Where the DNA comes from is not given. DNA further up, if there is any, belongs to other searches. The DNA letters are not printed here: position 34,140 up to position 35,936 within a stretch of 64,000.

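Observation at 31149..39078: Complete thymidylate-supply island with an HD::Tmk fusion, a second large HD protein and two divergent Nudix genes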

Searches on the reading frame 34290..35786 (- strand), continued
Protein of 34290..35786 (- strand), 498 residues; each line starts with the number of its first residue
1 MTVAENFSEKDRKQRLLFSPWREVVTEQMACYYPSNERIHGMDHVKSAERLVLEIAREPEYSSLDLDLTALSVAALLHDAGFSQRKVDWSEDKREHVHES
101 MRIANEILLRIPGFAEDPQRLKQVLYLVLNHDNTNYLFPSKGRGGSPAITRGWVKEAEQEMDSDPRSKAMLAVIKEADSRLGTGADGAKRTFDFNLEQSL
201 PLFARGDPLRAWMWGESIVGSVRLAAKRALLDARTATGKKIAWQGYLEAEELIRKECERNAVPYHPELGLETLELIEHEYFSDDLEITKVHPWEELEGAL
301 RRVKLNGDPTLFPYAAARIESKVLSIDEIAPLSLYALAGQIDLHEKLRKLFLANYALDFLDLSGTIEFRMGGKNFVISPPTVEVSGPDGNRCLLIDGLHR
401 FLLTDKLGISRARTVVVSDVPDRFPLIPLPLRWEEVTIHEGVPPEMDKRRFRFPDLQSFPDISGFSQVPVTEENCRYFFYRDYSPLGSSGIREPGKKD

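Call 20: find_encoding_contigs(protein=P0005, flank=10000, max_places=2)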
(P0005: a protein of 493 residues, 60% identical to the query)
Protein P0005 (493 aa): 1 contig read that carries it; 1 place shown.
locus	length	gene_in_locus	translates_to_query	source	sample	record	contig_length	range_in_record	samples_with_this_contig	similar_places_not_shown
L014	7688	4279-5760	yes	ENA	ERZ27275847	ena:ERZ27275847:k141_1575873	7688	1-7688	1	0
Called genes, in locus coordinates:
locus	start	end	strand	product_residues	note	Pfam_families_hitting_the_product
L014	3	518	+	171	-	?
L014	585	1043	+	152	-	PF00383:dCMP_cyt_deam_1, PF14437:MafB19-deam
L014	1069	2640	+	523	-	PF02511:Thy1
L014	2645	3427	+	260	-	PF01712:dNK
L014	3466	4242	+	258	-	PF00265:TK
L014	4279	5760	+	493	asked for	PF01966:HD, PF24392:Parb-CE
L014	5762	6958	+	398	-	PF01966:HD, PF02223:Thymidylate_kin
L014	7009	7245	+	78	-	-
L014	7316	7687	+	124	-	?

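Call 21: find_encoding_contigs(protein=P0011, flank=10000, max_places=2)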
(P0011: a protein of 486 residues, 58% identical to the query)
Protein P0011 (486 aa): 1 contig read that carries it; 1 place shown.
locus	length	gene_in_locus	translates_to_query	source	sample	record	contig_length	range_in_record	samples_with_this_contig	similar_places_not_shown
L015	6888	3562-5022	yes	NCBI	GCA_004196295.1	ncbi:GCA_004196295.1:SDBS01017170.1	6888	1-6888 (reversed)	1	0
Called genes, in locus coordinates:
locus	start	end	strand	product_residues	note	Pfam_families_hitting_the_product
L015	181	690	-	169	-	PF00383:dCMP_cyt_deam_1, PF14437:MafB19-deam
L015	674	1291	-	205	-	PF13238:AAA_18, PF13207:AAA_17 (weak)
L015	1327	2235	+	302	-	PF00303:Thymidylat_synt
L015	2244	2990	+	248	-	PF01712:dNK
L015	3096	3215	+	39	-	-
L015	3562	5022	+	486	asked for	PF01966:HD (faint), PF24392:Parb-CE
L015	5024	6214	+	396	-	PF01966:HD, PF02223:Thymidylate_kin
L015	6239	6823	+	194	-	PF06414:Zeta_toxin, PF13207:AAA_17, PF13238:AAA_18 (weak), PF13671:AAA_33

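Call 32: predict_structure(alignment_id=A1)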
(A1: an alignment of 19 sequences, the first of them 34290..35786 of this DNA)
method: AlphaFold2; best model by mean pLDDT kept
length: 498 residues; sequences in the alignment: 19
mean_pLDDT: 89.2   pTM: 0.87
mean pLDDT of the five models: 89.2, 88.2, 88.1, 88.0, 87.5
residues with pLDDT >= 90: 371; 70-90: 86; 50-70: 19; < 50: 22
segments of 3 or more residues with pLDDT < 50: 1-7, 10-18, 493-498
pLDDT, mean of each block of 10 residues (from residue 1): 43 49 88 77 91 97 94 95 89 92 95 91 95 95 94 86 83 96 92 92 87 92 95 95 96 96 88 74 84 95 95 97 94 94 93 92 93 92 94 96 91 96 94 95 85 94 95 93 85 42
secondary structure, 60 per line:
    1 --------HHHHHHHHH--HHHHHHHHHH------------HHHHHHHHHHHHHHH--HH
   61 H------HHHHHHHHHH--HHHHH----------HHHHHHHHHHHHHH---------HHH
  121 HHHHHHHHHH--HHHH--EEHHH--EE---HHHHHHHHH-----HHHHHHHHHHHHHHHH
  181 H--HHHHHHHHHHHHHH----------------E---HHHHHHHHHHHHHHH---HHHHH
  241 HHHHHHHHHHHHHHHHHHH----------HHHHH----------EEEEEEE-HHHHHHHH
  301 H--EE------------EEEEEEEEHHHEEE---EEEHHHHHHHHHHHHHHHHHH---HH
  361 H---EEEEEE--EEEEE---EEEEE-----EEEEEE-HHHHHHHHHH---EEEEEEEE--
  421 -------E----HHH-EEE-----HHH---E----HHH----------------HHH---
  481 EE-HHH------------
elements in order: H9-17 H20-29 H42-56 H68-77 H80-84 H95-108 H118-130 H133-136 H151-159 H165-181 H184-197 H218-232 H236-259 H270-274 E285-291 H293-301 E318-325 E329-331 E335-337 H338-355 E365-370 E373-377 E381-385 E391-396 H398-407 E411-418 E437-439

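Call 38: fold_search(model_id=the predicted structure, library=pdb)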
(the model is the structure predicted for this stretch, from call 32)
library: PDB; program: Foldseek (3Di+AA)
matches with E <= 10: 537; with E <= 0.001: 13
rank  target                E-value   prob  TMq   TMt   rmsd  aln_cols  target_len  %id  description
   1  2pjq_C                7.5e-05  1.00  0.31  0.66   5.5       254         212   14  Crystal structure of Q88U62_LACPL from Lactobacillus plantarum. Northeast Structural Genomics target LpR71 (released 2007-05-01)
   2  3dto_A                1.0e-04  1.00  0.27  0.62   6.8       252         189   17  Crystal structure of the metal-dependent HD domain-containing hydrolase BH2835 from Bacillus halodurans, Northeast Str (released 2008-09-09)
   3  3b57                  1.7e-04  1.00  0.30  0.75   4.4       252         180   14  Crystal structure of the Lin1889 protein (Q92AN1) from Listeria innocua. Northeast Structural Consortium target LkR65 (released 2007-11-06)
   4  2qgs_B                1.9e-04  1.00  0.28  0.64   6.6       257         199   14  Crystal structure of SE1688 protein from Staphylococcus epidermidis. Northeast Structural Genomics Consortium target S (released 2007-07-17)
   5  2qgs_A                2.2e-04  1.00  0.28  0.60   6.6       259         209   15  Crystal structure of SE1688 protein from Staphylococcus epidermidis. Northeast Structural Genomics Consortium target S (released 2007-07-17)
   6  2pjq_B                2.9e-04  1.00  0.33  0.70   4.6       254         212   12  Crystal structure of Q88U62_LACPL from Lactobacillus plantarum. Northeast Structural Genomics target LpR71 (released 2007-05-01)
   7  3gw7_A                3.7e-04  1.00  0.26  0.55   6.1       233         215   18  Crystal structure of a metal-dependent phosphohydrolase with conserved HD domain (yedJ) from Escherichia coli in compl (released 2009-04-14)
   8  5ihy_B                3.9e-04  1.00  0.30  0.69   5.3       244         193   15  The crystal structure of Bacillus subtilis SeMet-YpgQ (released 2016-04-27)
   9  2pjq_A                4.3e-04  1.00  0.32  0.71   5.1       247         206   13  Crystal structure of Q88U62_LACPL from Lactobacillus plantarum. Northeast Structural Genomics target LpR71 (released 2007-05-01)
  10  2pjq_D                5.9e-04  1.00  0.29  0.66   6.2       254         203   13  Crystal structure of Q88U62_LACPL from Lactobacillus plantarum. Northeast Structural Genomics target LpR71 (released 2007-05-01)
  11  5dqw_A                6.2e-04  1.00  0.30  0.73   4.7       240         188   14  The crystal structure of Bacillus subtilis YpgQ in complex with ADP (released 2016-04-27)
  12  5dqv_A                9.3e-04  1.00  0.29  0.69   4.9       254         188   14  The crystal structure of Bacillus subtilis YpgQ (released 2016-04-27)
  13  5dqw_B                9.8e-04  1.00  0.28  0.65   6.2       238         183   16  The crystal structure of Bacillus subtilis YpgQ in complex with ADP (released 2016-04-27)
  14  3djb_A                1.0e-03  1.00  0.30  0.72   4.4       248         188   14  Crystal structure of a HD-superfamily hydrolase (BT9727_1981) from Bacillus thuringiensis, Northeast Structural Genomi (released 2008-08-19)
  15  1ro9_A                3.7e-03  1.00  0.32  0.44   8.2       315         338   12  CRYSTAL STRUCTURES OF THE CATALYTIC DOMAIN OF PHOSPHODIESTERASE 4B2B COMPLEXED WITH 8-Br-AMP (released 2004-12-07)
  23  2pq7                  8.5e-03  1.00  0.26  0.67   5.7       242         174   16  Crystal structure of predicted HD superfamily hydrolase (104161995) from uncultured Thermotogales bacterium at 1.45 A re (released 2007-05-15)
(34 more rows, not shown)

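Call 71: search_dna_similar(query=window:34290-35786:-, collection=phages, mode=protein, max_evalue=0.001, max_rows=15)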
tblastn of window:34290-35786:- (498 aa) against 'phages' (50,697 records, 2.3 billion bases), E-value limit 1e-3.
No match.

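Call 72: search_dna_similar(query=window:34290-35786:-, collection=plasmids, mode=protein, max_evalue=0.001, max_rows=15)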
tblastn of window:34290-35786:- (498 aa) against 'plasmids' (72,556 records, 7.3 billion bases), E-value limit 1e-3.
No match.

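Call 85: search_protein_families(library=pfam, proteins=[L010:6345-6836:-, L010:6843-7904:-, L010:7901-9100:-, L010:8928-9890:-, L010:9920-11251:+, L010:11437-12363:+, L010:12355-13461:-, L010:14142-16640:+, L010:5125-6396:+, L015:1327-2235:+], max_evalue=0.01)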
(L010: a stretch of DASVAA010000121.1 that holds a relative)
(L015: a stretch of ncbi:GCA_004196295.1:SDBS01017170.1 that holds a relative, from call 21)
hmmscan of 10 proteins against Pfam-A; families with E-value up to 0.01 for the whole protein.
L010:6345-6836:- (163 aa): 3 families
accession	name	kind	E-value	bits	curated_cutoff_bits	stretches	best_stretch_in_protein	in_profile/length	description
PF00383.29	dCMP_cyt_deam_1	-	1.1e-22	80.2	25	1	14-133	2-101/102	Cytidine and deoxycytidylate deaminase zinc-binding region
PF14437.12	MafB19-deam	-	3.5e-14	53.3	27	1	14-133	2-100/142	MafB19-like deaminase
PF14439.12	Bd3614-deam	-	0.0011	19.4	38.5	1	85-132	34-88/113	Bd3614-like deaminase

L010:6843-7904:- (353 aa): 1 family
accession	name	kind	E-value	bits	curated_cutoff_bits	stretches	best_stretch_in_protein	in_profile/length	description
PF00303.24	Thymidylat_synt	-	5e-23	82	24.3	1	52-247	45-222/266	Thymidylate synthase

L010:7901-9100:- (399 aa): 1 family
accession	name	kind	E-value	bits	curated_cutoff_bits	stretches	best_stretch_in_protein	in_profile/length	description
PF18723.6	HMUDK_hel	-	2.4e-63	214.6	25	1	82-362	3-274/281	5-hmdU DNA kinase, helical domain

L010:8928-9890:- (320 aa): 3 families
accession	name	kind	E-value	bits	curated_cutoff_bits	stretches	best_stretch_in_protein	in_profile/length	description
PF02223.23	Thymidylate_kin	-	1.8e-12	47.7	27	2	168-216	50-98/185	Thymidylate kinase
PF13521.12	AAA_28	-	1.7e-06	28.7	27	1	105-220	2-96/164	AAA domain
PF07726.17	AAA_3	-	0.0023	18.2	27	1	105-165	2-60/131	ATPase family associated with various cellular activities (AAA)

L010:9920-11251:+ (443 aa): 2 families
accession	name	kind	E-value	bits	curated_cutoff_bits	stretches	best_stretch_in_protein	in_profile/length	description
PF24391.1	HD-CE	-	2.4e-07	31.1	27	1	27-138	3-121/263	HD-CE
PF01966.28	HD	-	5.3e-05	23.9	22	1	38-184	3-115/116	HD domain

L010:11437-12363:+ (309 aa): 0 families

L010:12355-13461:- (369 aa): 0 families

L010:14142-16640:+ (833 aa): 14 families
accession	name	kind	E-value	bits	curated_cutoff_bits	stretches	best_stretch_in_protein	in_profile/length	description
PF00326.27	Peptidase_S9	-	2e-55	188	22.6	1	633-831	7-208/213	Prolyl oligopeptidase family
PF07676.18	PD40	-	1.6e-20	72.9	20.9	2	254-297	2-38/38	WD40-like Beta Propeller Repeat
PF20434.5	BD-FAE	-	1.2e-12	48.3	26.8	1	602-793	9-215/215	BD-FAE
PF02129.25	Peptidase_S15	-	2e-11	44.6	23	2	631-729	46-136/262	X-Pro dipeptidyl-peptidase (S15 family)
PF12146.15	Hydrolase_4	-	4.6e-10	39.6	27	2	763-813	187-235/239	Serine aminopeptidase, S33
PF01738.24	DLH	-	2.6e-09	37.4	21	1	673-817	80-193/217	Dienelactone hydrolase family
PF00561.26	Abhydrolase_1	-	3.2e-07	30.7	25.8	1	607-712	1-91/245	alpha/beta hydrolase fold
PF07859.19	Abhydrolase_3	-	7.4e-06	26.3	25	1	686-813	67-209/210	alpha/beta hydrolase fold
PF02230.22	Abhydrolase_2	-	5.7e-05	23.5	23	0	766-814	155-203/217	Phospholipase/Carboxylesterase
PF03583.20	LIP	-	0.0022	17.8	23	0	685-714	66-95/286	Secretory lipase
PF05448.18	AXE1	-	0.0042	16.3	21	0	671-811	157-304/321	Acetyl xylan esterase (AXE1)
PF12740.14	PETase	-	0.0052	16.7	28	0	687-719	122-154/263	PET hydrolase-like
PF03959.19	FSH1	-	0.0065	16.6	21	0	695-796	106-189/211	Serine hydrolase (FSH1)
PF00930.27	DPPIV_N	-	0.0072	15.5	22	0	265-332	47-120/354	Dipeptidyl peptidase IV (DPP IV) N-terminal region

L010:5125-6396:+ (424 aa): 0 families

L015:1327-2235:+ (302 aa): 1 family
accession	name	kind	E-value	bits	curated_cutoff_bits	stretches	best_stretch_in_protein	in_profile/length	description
PF00303.24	Thymidylat_synt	-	2.1e-09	37.3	24.3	1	128-251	104-214/266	Thymidylate synthase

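Call 86: search_protein_families(library=phrogs, proteins=[L015:1327-2235:+, L010:6843-7904:-, L010:7901-9100:-, L010:8928-9890:-, L015:674-1291:-, L015:6239-6823:+, L015:2244-2990:+], max_evalue=0.001)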
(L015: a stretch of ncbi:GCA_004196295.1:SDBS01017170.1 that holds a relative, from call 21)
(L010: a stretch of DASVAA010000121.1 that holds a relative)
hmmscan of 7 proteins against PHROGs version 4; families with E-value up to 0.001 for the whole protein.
L015:1327-2235:+ (302 aa): 2 families
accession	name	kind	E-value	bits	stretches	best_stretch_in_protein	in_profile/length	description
phrog_5131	-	DNA, RNA and nucleotide metabolism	1.3e-13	52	1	115-255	100-224/357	thymidylate synthase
phrog_160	-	DNA, RNA and nucleotide metabolism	5.7e-11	42.9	1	116-248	134-253/335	thymidylate synthase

L010:6843-7904:- (353 aa): 4 families
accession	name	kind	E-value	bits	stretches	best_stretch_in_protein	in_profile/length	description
phrog_5131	-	DNA, RNA and nucleotide metabolism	2.7e-61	208.8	1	1-252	1-233/357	thymidylate synthase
phrog_3676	-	DNA, RNA and nucleotide metabolism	6.1e-43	148.3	1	10-241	14-232/351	thymidylate synthase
phrog_160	-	DNA, RNA and nucleotide metabolism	1.6e-34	120.3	1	30-255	55-272/335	thymidylate synthase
phrog_5682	-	DNA, RNA and nucleotide metabolism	3.6e-13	50.3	1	82-246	21-161/209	thymidylate synthase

L010:7901-9100:- (399 aa): 2 families
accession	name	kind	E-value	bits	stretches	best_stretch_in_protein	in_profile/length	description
phrog_2396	-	unknown function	2.4e-55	189.5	1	81-378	5-322/331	-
phrog_800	-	head and packaging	2.4e-07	30.7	1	58-361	251-472/511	terminase small subunit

L010:8928-9890:- (320 aa): 2 families
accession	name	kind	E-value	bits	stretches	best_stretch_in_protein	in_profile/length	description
phrog_761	-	other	3.9e-15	57.3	1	102-227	19-124/362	thymidylate kinase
phrog_16057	-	other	5.1e-09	36.8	1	103-213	6-106/363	thymidylate kinase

L015:674-1291:- (205 aa): 1 family
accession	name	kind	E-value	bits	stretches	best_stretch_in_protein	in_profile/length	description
phrog_10255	-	other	3.5e-05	24.7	1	17-199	2-189/230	kinase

L015:6239-6823:+ (194 aa): 7 families
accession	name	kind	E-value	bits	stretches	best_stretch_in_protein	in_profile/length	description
phrog_505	-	other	4.7e-15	56.8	1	24-130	2-107/295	polynucleotide kinase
phrog_2071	-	other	1.1e-09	39.5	1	12-121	4-107/282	ATPase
phrog_10255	-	other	2e-09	38.6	1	25-75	2-50/230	kinase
phrog_6931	-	unknown function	1.5e-07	32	1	19-119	180-281/343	-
phrog_8238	-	DNA, RNA and nucleotide metabolism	0.00013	21.2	1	25-130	3-106/737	RNA ligase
phrog_3757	-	unknown function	0.00016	22.2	1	19-50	121-152/367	-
phrog_10401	-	other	0.0006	19.6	1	7-54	446-490/667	ATPase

L015:2244-2990:+ (248 aa): 1 family
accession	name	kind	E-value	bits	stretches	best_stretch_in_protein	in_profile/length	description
phrog_761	-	other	3e-19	70.9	1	17-231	21-223/362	thymidylate kinase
